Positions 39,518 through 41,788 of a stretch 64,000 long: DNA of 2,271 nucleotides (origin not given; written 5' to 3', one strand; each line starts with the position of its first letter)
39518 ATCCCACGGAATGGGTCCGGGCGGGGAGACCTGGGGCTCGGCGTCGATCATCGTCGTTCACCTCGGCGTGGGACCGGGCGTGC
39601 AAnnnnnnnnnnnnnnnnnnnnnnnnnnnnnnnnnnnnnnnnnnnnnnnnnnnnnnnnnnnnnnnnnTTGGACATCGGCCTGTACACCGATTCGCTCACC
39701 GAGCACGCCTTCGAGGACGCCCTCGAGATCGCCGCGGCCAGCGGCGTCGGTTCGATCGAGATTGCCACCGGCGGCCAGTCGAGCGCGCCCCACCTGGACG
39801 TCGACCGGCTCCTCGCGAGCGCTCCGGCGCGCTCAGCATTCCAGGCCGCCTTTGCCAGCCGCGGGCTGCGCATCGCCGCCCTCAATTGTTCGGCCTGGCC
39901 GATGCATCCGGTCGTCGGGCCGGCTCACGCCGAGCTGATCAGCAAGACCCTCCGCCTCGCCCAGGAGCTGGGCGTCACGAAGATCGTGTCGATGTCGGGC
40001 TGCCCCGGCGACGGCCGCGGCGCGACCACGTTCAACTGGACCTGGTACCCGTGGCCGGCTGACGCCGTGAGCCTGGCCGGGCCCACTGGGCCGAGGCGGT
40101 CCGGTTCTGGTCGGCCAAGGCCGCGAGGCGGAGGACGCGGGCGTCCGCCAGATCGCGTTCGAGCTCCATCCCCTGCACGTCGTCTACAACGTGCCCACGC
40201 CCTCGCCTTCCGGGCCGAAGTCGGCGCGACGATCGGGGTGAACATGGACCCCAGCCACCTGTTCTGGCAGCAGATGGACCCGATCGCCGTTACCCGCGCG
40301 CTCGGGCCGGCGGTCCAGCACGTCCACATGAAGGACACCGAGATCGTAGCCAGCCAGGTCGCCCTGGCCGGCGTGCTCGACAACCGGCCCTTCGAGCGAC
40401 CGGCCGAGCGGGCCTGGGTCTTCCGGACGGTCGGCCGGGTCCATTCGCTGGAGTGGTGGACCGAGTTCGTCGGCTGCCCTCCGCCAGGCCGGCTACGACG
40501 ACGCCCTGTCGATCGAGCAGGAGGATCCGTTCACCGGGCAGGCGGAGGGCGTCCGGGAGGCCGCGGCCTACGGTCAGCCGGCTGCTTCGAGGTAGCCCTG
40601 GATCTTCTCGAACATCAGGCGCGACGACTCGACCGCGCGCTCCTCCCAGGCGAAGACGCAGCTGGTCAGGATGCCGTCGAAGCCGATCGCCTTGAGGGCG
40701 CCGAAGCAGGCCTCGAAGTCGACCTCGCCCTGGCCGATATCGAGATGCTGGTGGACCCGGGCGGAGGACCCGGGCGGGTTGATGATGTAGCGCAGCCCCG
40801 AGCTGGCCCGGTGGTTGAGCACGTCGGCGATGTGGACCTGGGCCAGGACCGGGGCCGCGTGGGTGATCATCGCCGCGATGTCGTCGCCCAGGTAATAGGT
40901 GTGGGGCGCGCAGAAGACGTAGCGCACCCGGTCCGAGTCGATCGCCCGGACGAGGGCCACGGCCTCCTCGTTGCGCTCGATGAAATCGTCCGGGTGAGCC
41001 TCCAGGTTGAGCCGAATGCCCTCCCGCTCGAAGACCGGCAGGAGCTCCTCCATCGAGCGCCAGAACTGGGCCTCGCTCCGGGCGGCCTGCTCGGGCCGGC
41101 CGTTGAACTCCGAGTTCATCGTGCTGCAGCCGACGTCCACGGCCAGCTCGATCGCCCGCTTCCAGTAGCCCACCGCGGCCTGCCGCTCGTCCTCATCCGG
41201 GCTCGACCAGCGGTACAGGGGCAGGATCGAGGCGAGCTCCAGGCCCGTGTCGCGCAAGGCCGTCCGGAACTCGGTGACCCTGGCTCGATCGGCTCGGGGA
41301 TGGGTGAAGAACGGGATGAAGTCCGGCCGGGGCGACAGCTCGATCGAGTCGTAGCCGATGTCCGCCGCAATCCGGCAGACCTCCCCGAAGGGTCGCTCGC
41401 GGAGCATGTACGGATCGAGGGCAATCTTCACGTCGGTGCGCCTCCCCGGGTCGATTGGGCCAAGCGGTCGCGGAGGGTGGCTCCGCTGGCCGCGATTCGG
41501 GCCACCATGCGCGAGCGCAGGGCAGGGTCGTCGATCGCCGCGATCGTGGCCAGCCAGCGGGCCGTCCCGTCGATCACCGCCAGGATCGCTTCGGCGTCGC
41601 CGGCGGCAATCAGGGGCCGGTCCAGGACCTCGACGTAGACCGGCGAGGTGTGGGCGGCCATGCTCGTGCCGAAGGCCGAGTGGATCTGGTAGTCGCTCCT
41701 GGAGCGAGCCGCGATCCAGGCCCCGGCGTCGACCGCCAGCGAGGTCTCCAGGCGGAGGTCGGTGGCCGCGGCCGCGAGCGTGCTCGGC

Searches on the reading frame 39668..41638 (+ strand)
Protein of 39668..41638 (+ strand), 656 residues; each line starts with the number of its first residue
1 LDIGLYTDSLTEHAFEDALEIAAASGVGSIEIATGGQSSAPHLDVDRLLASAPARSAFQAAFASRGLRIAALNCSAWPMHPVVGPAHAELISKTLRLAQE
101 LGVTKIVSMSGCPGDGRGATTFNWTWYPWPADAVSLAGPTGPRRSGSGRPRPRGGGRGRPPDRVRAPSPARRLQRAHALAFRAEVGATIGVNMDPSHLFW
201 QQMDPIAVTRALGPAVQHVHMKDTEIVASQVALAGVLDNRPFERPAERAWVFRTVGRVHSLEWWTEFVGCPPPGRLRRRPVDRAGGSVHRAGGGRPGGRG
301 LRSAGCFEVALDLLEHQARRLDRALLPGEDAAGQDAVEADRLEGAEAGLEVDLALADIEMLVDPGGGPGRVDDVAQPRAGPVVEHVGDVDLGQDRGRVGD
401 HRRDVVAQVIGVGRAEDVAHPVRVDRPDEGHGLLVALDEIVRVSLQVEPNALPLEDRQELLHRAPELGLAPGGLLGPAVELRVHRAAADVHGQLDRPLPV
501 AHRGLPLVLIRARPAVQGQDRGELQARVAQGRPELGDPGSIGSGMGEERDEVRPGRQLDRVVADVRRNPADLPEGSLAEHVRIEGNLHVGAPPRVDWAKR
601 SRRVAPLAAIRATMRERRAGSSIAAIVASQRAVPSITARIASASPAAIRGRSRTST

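Call 29: search_protein_families(library=pfam, proteins=[window:39668-41638:+], max_evalue=0.00001)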
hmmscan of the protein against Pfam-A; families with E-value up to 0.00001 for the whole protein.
window:39668-41638:+ (656 aa): 1 family
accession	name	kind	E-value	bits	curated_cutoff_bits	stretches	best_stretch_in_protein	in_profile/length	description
PF01261.30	AP_endonuc_2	-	1.5e-10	41.6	31.1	0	176-226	139-190/249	Xylose isomerase-like TIM barrel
